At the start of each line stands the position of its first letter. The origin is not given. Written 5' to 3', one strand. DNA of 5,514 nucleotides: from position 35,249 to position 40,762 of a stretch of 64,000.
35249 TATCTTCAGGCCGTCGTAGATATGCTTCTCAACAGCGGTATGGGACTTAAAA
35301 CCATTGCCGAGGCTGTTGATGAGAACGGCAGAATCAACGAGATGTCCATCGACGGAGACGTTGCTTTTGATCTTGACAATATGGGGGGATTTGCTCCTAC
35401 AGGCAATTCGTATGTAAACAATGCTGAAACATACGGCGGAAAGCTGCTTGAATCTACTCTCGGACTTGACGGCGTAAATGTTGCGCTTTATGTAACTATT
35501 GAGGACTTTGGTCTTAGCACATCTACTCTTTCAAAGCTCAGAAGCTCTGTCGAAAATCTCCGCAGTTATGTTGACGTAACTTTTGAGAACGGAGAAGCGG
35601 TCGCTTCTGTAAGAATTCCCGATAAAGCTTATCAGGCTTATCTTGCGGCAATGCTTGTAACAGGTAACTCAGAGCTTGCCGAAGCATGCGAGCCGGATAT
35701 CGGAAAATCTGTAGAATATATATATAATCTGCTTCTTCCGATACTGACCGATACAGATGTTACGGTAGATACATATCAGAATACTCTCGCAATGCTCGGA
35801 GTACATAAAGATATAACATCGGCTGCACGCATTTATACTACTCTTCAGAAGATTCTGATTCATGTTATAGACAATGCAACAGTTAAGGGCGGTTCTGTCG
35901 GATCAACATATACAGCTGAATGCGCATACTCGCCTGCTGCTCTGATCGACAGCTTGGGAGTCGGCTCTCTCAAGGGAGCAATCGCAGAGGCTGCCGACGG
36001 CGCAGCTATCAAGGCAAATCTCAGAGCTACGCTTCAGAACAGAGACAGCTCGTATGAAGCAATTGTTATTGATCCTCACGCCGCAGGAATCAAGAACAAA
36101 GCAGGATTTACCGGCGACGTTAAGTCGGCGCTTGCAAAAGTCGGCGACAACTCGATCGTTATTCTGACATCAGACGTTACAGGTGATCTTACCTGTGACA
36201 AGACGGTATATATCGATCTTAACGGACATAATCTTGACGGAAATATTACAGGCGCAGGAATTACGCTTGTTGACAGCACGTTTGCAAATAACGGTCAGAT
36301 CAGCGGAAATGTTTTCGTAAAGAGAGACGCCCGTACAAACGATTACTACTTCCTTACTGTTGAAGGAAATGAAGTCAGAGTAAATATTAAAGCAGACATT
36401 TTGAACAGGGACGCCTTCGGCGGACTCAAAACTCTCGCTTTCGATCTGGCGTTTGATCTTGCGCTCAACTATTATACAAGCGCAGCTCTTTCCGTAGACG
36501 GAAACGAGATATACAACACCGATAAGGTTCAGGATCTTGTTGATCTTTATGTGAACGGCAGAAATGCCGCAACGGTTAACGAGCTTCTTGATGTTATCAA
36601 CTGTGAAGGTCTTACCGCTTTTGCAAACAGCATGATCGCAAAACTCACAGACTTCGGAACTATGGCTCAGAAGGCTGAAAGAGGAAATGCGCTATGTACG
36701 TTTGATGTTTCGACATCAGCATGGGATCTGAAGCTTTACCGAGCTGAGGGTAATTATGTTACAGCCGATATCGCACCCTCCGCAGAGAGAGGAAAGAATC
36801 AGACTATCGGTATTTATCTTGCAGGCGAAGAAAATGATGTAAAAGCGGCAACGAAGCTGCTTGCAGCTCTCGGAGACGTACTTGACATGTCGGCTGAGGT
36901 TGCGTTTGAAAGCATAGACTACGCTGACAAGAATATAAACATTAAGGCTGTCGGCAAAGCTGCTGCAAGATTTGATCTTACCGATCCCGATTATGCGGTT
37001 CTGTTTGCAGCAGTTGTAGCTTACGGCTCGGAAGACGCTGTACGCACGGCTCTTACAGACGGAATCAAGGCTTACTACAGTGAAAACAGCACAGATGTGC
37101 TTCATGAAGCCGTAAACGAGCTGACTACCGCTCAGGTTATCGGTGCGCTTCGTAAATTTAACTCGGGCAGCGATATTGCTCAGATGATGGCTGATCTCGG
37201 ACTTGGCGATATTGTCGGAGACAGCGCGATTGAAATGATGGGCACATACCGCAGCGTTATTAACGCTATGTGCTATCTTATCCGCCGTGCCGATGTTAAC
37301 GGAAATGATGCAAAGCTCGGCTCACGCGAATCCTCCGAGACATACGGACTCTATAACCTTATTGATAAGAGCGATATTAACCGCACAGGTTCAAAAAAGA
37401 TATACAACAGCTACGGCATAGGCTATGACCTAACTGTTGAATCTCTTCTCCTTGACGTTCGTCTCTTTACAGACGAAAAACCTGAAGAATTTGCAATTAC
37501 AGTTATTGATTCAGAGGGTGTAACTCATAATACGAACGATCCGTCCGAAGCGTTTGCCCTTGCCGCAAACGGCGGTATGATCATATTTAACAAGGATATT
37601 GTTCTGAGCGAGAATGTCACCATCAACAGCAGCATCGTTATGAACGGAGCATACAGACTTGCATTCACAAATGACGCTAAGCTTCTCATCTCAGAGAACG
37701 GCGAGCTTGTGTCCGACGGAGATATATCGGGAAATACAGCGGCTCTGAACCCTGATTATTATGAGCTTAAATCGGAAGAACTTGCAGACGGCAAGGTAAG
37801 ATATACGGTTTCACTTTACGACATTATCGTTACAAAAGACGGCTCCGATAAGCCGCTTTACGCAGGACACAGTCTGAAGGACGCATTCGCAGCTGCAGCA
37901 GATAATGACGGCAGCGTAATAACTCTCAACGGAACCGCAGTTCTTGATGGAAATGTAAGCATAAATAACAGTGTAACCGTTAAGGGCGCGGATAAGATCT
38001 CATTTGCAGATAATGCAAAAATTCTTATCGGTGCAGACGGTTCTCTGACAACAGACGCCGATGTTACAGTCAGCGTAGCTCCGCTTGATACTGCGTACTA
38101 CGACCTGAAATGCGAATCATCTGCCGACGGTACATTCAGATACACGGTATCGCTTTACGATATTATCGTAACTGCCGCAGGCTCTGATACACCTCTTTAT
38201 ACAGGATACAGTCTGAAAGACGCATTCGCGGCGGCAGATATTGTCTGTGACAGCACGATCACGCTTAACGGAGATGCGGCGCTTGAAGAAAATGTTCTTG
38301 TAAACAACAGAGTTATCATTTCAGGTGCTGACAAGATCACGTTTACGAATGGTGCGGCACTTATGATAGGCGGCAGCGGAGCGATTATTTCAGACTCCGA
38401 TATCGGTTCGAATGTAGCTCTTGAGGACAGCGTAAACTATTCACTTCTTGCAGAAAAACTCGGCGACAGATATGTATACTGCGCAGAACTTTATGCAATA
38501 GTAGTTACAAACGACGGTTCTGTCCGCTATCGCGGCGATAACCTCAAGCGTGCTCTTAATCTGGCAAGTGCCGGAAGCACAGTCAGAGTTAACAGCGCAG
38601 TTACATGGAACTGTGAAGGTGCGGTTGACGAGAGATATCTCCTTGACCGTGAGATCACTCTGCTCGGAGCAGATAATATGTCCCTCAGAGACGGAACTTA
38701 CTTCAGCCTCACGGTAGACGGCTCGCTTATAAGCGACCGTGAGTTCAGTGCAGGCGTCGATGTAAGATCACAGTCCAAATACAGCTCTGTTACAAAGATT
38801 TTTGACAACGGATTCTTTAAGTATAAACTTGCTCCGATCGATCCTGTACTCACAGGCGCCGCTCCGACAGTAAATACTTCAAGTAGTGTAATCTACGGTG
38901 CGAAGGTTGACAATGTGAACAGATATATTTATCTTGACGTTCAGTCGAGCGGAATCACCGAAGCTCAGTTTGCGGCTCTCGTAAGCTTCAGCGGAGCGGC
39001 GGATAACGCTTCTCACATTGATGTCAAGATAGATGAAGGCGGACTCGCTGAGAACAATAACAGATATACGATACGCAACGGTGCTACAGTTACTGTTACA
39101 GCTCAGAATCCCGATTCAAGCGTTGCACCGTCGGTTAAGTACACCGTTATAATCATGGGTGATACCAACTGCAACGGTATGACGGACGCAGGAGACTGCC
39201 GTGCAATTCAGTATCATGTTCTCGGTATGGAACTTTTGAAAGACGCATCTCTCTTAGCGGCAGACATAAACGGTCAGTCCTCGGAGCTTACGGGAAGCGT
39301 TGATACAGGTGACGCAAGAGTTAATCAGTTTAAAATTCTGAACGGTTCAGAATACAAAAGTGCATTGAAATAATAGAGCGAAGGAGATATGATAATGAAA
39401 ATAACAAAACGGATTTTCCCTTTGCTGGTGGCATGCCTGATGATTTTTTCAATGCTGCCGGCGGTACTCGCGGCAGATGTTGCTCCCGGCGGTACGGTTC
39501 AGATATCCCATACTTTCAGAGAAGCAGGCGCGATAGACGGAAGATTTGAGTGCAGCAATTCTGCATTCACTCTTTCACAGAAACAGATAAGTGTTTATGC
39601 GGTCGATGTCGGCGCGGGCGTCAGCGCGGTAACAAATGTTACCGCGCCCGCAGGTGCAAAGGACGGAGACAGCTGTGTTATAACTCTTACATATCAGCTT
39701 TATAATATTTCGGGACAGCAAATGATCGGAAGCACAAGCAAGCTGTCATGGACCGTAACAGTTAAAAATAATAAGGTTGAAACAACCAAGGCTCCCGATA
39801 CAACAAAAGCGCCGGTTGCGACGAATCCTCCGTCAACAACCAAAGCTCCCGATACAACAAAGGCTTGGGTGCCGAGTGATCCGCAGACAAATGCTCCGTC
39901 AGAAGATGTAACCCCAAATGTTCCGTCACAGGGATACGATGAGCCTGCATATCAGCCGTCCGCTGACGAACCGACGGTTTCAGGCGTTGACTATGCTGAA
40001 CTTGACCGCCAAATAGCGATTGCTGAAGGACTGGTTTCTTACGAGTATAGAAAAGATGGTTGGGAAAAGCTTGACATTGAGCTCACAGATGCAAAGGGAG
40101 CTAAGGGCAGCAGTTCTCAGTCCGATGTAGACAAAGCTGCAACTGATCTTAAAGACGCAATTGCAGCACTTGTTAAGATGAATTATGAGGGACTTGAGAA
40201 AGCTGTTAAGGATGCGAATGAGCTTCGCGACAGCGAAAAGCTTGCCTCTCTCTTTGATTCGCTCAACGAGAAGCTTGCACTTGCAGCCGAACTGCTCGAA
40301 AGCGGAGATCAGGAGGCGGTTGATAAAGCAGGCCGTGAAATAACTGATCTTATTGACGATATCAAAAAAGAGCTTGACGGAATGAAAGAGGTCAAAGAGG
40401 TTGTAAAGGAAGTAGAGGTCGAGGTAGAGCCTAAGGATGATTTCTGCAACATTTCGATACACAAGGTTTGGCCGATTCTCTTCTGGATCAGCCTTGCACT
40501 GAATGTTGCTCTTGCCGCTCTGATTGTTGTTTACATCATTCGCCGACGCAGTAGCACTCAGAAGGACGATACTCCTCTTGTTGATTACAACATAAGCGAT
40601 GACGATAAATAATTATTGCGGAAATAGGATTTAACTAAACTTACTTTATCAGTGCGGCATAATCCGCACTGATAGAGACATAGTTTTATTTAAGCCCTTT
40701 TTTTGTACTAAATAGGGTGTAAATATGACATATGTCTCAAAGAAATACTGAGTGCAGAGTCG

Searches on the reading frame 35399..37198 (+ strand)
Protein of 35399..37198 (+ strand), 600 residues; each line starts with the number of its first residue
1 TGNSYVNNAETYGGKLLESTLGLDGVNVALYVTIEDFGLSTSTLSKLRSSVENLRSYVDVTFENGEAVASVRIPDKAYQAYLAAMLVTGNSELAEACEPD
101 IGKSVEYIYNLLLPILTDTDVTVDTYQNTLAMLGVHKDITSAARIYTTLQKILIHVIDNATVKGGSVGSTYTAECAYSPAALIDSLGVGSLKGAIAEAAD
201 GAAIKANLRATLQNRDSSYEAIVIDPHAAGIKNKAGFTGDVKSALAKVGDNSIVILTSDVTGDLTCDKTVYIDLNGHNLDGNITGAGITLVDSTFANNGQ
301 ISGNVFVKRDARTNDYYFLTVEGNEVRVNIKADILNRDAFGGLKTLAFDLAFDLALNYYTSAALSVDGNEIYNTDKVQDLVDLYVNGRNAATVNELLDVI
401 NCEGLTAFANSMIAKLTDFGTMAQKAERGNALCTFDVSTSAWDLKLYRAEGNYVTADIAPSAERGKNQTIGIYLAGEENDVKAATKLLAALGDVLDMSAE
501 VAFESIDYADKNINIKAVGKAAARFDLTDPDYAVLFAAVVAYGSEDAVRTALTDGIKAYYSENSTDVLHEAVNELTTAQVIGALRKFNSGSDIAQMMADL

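Call 40: search_protein_families(library=pfam, proteins=[window:35399-37198:+], max_evalue=5)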
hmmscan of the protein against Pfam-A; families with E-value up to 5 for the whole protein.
window:35399-37198:+ (600 aa): 4 families
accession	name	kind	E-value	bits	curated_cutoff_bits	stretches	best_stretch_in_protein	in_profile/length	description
PF12693.12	GspL_C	-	0.0047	17.2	29.6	1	441-526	33-124/158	GspL periplasmic domain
PF01589.21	Alpha_E1_glycop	-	0.043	12.9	25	1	184-260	175-250/504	Alphavirus E1 glycoprotein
PF01150.23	GDA1_CD39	-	0.052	12.7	24.9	1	489-563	163-237/423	GDA1/CD39 (nucleoside phosphatase) family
PF22069.2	Androglobin_IV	-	0.1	13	27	1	134-162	26-54/109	Androglobin, domain IV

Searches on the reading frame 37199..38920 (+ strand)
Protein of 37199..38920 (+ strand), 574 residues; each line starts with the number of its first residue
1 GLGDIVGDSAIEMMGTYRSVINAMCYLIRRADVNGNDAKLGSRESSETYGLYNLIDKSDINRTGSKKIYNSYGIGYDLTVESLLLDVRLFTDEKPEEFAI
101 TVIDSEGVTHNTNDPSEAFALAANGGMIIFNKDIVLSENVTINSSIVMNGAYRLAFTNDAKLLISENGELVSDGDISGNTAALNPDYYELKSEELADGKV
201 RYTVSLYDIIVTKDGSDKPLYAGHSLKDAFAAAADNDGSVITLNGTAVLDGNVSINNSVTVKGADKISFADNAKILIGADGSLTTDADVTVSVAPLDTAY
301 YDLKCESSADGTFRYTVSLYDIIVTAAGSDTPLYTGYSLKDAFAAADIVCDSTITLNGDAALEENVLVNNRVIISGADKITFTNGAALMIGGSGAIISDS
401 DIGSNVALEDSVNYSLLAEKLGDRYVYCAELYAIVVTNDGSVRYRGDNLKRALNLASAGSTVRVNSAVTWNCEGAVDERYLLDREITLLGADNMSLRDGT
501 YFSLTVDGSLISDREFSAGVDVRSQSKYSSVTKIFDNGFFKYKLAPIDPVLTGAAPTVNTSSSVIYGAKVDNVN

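Call 40: search_protein_families(library=pfam, proteins=[window:37199-38920:+], max_evalue=5)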
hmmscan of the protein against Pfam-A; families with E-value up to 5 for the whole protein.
window:37199-38920:+ (574 aa): 1 family
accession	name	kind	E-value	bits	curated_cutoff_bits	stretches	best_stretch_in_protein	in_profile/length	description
PF04519.19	Bactofilin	-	0.22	12.2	27.9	0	244-289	4-49/98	Polymer-forming cytoskeletal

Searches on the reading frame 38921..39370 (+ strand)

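Call 40: search_protein_families(library=pfam, proteins=[window:38921-39370:+], max_evalue=5)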
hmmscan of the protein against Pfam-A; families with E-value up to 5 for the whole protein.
window:38921-39370:+ (150 aa): 1 family
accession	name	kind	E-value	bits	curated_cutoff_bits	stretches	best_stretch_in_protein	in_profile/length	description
PF00404.24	Dockerin_1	-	0.0068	17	22.9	1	80-118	2-40/57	Dockerin type I domain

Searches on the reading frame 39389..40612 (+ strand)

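Call 7: search_protein_families(library=pfam, proteins=[window:39389-40612:+], max_evalue=0.01)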
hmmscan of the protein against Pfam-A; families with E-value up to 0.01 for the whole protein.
window:39389-40612:+ (407 aa): 1 family
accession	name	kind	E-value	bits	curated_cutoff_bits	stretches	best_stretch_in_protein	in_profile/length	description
PF07554.19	FIVAR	-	0.007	17.4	29.2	0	218-261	22-70/71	FIVAR domain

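Call 12: search_protein_families(library=ncbifam, proteins=[window:39389-40612:+], max_evalue=0.001)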
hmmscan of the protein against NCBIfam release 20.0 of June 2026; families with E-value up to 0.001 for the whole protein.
window:39389-40612:+ (407 aa): 0 families
